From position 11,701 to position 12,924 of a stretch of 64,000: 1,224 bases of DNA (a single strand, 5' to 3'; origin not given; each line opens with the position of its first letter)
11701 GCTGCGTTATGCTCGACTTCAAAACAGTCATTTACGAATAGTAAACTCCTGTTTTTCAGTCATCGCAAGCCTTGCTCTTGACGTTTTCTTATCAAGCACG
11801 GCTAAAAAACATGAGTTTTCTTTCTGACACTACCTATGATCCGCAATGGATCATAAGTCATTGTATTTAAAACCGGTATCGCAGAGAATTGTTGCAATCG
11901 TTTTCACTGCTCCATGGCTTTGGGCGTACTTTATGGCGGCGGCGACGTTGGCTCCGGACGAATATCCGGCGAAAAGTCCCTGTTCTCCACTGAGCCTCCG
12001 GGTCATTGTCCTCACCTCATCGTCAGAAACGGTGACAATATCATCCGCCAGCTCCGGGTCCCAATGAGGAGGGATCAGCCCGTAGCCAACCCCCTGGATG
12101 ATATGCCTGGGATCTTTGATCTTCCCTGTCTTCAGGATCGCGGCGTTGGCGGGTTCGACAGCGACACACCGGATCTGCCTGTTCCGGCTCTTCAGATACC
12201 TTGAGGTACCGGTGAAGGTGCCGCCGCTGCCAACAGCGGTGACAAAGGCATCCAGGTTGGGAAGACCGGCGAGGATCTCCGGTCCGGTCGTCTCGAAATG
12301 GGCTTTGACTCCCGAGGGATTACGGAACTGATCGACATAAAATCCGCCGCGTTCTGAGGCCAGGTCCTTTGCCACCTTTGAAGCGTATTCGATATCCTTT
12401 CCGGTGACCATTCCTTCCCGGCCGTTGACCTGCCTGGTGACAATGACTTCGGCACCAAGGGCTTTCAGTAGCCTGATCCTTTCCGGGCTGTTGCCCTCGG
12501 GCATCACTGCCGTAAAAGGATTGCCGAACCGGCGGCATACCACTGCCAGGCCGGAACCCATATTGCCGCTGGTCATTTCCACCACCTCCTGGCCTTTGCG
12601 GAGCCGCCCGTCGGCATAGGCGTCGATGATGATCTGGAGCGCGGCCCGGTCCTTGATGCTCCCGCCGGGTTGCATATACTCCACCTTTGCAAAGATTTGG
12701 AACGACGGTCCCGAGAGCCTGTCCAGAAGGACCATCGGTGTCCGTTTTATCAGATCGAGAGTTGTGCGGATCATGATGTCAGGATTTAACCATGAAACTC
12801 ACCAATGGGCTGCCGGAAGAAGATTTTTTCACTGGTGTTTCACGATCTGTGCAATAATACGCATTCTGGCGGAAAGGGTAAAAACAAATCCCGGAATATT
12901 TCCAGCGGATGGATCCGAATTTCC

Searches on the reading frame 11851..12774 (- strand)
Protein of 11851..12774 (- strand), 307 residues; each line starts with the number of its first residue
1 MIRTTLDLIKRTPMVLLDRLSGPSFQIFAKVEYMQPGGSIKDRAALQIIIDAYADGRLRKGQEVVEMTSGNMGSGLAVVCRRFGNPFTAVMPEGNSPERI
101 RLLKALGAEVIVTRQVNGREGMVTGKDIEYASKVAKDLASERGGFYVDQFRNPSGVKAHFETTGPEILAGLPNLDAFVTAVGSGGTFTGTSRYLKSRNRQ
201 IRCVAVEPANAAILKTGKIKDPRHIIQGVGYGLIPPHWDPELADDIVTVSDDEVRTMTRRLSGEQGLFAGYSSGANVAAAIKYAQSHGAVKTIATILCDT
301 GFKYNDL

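Call 10: find_encoding_contigs(protein=window:11851-12774:-, flank=10000, max_places=10)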
Protein window:11851-12774:- (307 aa): no gene with exactly this product is on record in the collection.

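Call 37: find_homologous_proteins(query=window:11851-12774:-, max_evalue=1e-60)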
Query window:11851-12774:- (307 aa): 2048 proteins with E <= 1e-60 among 8000 candidates; the best 120 are listed.
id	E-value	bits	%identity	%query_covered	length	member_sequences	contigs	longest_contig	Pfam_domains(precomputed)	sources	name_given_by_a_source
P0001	2.1e-200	682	100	100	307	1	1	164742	PF00291.32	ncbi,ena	-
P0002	4.1e-150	517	74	99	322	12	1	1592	PF00291.32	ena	-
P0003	1.3e-148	512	72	100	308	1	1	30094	PF00291.32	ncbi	-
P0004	1.7e-148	512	71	100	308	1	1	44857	PF00291.32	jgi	jgi:cysteine synthase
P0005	7.0e-145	500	71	100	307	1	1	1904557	PF00291.32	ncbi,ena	-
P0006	7.2e-143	493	75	95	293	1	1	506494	PF00291.32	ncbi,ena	-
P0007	1.9e-142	492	70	99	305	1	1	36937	PF00291.32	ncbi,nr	ncbi:MAG: cysteine synthase family protein [Chitinophagaceae bacterium]|nr:cysteine synthase family 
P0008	3.3e-142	491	72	100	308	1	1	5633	PF00291.32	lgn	-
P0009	5.6e-142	490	71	99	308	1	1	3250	PF00291.32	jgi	jgi:cysteine synthase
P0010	4.4e-141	487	70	99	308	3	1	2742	PF00291.32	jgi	jgi:cysteine synthase A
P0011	2.7e-140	485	72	98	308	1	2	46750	PF00291.32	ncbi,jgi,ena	jgi:cysteine synthase A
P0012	3.6e-140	484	70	99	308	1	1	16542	PF00291.32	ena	-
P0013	4.4e-140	484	70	99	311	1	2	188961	PF00291.32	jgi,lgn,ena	-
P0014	5.1e-140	484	69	99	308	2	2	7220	PF00291.32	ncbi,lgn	-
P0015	1.4e-139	482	67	100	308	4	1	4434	PF00291.32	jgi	jgi:cysteine synthase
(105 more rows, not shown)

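Call 38: find_encoding_contigs(protein=P0001, flank=10000, max_places=5)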
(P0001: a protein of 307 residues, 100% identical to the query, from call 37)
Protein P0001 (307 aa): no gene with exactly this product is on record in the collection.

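Call 39: list_cluster_members(proteins=[P0001])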
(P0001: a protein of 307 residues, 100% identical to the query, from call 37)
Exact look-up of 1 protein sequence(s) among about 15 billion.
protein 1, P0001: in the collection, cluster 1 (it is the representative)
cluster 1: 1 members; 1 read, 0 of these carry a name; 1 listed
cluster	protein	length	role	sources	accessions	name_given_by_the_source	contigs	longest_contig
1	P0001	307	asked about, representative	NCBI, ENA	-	-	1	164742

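Call 47: search_protein_families(library=pfam, proteins=[window:11851-12774:-], max_evalue=0.01)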
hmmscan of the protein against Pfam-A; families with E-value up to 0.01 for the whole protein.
window:11851-12774:- (307 aa): 1 family
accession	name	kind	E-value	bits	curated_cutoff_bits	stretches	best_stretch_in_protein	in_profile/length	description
PF00291.31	PALP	-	3.8e-72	243.5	35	1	7-299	3-295/295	Pyridoxal-phosphate dependent enzyme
